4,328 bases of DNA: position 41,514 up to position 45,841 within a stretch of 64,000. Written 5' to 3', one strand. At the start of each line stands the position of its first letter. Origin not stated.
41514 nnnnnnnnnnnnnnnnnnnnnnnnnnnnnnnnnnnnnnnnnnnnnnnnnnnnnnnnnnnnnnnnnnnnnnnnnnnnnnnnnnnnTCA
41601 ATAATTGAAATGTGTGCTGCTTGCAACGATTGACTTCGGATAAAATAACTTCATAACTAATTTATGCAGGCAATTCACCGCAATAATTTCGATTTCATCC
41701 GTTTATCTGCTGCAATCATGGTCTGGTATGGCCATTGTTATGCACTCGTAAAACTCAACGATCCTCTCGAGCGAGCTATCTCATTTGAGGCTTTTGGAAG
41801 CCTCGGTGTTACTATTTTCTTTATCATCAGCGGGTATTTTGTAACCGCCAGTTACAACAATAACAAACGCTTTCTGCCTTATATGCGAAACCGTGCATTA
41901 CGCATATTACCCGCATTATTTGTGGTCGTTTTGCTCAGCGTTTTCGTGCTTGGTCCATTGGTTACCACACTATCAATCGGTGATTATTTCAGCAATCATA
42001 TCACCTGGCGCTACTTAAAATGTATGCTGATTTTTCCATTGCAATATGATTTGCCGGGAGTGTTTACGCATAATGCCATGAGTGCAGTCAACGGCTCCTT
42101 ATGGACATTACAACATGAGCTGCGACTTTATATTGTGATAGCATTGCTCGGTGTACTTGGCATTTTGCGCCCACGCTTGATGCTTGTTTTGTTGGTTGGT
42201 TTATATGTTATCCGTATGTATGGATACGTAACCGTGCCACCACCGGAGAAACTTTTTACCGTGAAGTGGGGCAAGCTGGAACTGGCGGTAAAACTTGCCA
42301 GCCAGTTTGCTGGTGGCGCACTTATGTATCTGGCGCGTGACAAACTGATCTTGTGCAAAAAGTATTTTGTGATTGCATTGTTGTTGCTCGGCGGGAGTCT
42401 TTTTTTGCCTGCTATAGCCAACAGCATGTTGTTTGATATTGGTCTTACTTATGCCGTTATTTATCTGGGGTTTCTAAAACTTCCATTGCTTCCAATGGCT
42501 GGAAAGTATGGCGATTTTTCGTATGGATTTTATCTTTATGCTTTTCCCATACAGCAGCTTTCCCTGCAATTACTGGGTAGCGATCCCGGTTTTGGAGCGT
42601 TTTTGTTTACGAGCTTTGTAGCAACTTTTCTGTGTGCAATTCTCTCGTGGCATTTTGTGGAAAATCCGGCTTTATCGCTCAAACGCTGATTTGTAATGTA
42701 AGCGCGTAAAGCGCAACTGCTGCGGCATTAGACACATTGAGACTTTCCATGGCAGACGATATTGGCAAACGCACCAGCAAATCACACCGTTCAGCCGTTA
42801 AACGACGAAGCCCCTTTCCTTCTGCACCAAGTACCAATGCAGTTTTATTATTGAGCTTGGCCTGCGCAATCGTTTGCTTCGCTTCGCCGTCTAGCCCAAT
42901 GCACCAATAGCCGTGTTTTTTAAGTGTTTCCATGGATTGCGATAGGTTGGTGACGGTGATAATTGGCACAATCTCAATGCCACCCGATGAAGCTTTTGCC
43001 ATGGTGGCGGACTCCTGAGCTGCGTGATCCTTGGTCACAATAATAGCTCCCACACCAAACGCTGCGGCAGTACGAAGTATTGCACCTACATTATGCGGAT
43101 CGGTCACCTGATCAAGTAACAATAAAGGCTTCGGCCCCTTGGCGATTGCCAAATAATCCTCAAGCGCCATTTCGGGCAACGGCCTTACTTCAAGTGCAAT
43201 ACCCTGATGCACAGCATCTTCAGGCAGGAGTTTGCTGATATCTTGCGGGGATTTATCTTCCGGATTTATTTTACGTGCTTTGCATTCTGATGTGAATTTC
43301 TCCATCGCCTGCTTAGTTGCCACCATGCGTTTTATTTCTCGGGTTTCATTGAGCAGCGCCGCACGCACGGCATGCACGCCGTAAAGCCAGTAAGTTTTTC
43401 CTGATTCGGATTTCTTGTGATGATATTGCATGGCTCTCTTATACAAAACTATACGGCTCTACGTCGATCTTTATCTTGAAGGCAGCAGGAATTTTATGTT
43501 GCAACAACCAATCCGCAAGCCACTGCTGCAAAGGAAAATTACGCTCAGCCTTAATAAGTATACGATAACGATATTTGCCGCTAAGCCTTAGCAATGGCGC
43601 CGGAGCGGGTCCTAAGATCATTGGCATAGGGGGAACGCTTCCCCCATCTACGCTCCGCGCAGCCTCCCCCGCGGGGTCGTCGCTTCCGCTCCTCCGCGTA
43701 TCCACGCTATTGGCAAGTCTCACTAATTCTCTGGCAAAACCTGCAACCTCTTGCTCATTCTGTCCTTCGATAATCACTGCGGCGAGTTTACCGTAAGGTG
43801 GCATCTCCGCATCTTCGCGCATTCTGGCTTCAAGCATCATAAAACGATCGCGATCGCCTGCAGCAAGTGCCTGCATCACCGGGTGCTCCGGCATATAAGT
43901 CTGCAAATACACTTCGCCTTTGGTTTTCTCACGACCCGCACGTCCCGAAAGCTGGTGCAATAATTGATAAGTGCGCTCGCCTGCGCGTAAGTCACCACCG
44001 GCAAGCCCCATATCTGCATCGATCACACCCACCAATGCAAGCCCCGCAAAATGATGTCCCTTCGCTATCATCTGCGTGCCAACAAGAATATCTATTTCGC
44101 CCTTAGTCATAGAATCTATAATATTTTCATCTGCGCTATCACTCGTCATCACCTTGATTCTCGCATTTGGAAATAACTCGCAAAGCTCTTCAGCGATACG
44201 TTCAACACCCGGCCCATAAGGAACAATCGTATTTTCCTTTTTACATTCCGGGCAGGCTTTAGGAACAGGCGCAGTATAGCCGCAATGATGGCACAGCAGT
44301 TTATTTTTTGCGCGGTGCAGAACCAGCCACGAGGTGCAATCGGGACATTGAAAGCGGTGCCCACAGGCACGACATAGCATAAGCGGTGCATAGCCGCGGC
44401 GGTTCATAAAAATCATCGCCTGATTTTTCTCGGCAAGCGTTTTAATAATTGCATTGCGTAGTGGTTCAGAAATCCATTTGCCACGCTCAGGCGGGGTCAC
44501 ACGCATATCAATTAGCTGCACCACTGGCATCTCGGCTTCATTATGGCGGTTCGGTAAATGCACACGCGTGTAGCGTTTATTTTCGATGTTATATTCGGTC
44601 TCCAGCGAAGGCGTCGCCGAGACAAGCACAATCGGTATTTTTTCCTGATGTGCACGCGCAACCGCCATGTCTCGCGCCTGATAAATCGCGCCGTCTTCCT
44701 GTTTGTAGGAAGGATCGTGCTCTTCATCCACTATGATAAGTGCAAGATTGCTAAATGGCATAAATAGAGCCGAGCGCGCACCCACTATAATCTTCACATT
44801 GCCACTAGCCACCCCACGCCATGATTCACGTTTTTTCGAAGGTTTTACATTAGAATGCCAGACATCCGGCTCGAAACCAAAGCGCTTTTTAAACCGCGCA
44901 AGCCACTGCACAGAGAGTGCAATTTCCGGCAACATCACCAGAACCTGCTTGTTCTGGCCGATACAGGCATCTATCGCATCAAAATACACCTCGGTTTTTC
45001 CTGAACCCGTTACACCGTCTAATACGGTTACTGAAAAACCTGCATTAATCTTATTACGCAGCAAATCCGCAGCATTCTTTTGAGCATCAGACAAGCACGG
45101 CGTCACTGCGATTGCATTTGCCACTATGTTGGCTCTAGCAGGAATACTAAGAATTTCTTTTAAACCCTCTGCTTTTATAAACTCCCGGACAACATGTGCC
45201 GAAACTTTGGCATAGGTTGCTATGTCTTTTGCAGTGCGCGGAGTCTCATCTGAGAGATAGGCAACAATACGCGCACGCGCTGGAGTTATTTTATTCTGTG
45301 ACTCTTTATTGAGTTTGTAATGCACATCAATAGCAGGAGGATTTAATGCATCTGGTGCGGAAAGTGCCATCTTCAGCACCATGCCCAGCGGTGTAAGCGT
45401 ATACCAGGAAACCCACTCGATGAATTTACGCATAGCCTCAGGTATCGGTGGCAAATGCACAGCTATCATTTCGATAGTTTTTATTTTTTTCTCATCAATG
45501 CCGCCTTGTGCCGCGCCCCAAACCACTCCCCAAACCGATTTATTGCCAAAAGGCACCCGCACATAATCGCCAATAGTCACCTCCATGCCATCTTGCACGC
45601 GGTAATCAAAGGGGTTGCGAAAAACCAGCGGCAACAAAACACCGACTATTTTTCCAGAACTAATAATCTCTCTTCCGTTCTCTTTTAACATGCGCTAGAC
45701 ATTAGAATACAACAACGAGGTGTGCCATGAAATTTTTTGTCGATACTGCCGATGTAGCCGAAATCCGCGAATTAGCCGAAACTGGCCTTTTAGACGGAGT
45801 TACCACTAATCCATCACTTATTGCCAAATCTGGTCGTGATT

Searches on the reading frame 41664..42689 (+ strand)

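Call 81: search_protein_families(library=pfam, proteins=[window:41664-42689:+], max_evalue=0.0001)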
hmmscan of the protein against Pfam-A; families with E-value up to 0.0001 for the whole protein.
window:41664-42689:+ (341 aa): 1 family
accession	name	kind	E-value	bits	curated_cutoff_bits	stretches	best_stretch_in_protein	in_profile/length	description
PF01757.29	Acyl_transf_3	-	5.5e-21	75.4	31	1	7-329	2-326/326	Acyltransferase domain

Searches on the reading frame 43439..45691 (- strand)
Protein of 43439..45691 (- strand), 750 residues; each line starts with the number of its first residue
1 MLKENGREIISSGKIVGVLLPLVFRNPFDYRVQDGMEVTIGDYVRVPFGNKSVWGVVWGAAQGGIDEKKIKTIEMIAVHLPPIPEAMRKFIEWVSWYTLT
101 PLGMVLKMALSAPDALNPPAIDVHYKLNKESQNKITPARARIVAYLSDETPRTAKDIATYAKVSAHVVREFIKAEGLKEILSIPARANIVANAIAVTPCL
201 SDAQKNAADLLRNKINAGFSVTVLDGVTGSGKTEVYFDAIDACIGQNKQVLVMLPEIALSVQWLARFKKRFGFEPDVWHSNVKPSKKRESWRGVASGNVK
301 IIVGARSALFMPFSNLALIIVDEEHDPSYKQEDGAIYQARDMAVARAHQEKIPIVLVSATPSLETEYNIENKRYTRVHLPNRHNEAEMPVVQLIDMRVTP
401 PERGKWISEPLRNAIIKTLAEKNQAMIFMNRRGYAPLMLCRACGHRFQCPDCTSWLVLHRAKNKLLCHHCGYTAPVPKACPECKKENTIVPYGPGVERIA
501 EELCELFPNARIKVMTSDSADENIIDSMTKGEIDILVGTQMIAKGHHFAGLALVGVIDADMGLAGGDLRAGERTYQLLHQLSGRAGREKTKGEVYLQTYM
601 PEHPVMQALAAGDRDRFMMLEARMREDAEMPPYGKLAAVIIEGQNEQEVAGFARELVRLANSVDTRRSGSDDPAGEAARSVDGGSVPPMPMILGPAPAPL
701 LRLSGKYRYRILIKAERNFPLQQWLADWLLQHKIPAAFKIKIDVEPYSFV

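Call 68: search_protein_families(library=pfam, proteins=[window:43439-45691:-], max_evalue=0.00001)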
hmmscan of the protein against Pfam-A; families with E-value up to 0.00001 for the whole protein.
window:43439-45691:- (750 aa): 6 families
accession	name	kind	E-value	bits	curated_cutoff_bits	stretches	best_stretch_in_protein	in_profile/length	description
PF17764.6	PriA_3primeBD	-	4.1e-23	81.5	22.7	1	18-110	2-95/96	3'DNA-binding domain (3'BD)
PF00270.35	DEAD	-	2.8e-19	69.9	26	1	221-365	16-163/167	DEAD/DEAH box helicase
PF18074.6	PriA_C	-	6.4e-18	65.8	26.9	1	632-746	1-95/95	Primosomal protein N C-terminal domain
PF04851.21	ResIII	-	1.9e-14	54.3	22.5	1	200-338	4-142/164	Type III restriction enzyme, res subunit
PF18319.7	Zn_ribbon_PriA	-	8.6e-10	38.8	26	1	449-475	1-27/27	PriA DNA helicase Cys-rich region (CRR) domain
PF00271.37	Helicase_C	-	1.4e-09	38.6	23.5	1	495-587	24-108/110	Helicase conserved C-terminal domain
